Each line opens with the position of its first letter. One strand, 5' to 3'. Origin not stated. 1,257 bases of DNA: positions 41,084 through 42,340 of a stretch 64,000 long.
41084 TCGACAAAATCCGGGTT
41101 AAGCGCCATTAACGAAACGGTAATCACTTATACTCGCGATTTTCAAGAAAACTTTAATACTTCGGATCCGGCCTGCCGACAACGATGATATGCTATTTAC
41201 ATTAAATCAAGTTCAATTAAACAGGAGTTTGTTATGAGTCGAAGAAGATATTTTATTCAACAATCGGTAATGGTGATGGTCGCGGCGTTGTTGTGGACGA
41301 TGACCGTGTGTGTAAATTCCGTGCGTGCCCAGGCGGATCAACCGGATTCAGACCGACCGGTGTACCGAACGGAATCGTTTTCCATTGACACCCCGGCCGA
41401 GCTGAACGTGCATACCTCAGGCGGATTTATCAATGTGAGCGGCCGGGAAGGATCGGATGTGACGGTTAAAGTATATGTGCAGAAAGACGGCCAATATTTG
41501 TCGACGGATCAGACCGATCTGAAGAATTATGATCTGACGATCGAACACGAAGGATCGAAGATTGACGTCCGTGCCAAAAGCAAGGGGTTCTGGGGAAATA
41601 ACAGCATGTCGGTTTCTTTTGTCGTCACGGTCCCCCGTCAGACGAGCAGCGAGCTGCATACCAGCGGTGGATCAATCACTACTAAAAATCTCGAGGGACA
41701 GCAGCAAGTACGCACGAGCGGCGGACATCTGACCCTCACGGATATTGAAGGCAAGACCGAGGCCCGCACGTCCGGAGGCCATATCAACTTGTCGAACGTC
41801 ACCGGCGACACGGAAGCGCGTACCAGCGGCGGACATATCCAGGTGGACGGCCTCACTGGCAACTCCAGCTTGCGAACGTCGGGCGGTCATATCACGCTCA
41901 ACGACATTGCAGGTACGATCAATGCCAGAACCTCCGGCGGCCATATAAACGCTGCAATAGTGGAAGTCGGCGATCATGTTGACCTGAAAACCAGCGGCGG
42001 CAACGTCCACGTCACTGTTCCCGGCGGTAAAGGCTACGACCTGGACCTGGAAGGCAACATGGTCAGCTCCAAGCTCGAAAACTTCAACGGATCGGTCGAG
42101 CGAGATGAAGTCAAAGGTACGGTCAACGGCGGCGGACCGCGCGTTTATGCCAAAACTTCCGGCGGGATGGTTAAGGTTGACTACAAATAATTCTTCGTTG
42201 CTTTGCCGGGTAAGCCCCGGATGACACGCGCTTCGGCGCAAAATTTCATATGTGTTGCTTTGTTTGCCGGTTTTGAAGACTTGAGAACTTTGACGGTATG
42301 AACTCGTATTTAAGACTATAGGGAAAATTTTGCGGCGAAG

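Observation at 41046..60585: Family-2 rod-like palindromic elements: conserved core, copy-specific near-perfect outer arms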

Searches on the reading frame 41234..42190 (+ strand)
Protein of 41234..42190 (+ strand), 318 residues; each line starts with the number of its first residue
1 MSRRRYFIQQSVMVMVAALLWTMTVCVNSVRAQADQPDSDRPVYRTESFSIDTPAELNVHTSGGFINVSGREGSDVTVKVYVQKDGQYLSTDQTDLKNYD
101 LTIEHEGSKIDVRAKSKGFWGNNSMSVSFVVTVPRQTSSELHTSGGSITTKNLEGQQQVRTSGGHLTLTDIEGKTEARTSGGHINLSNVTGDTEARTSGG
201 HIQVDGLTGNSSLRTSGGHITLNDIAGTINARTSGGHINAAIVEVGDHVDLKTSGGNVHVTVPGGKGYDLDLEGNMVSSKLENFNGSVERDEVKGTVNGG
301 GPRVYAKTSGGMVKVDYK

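Call 14: search_protein_families(library=pfam, proteins=[window:41234-42190:+])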
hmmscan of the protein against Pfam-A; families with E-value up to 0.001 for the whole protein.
window:41234-42190:+ (318 aa): 1 family
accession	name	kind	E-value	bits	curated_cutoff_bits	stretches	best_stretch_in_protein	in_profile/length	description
PF13349.12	DUF4097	-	1.4e-10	41.4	22.9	1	75-315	10-246/247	Toastrack DUF4097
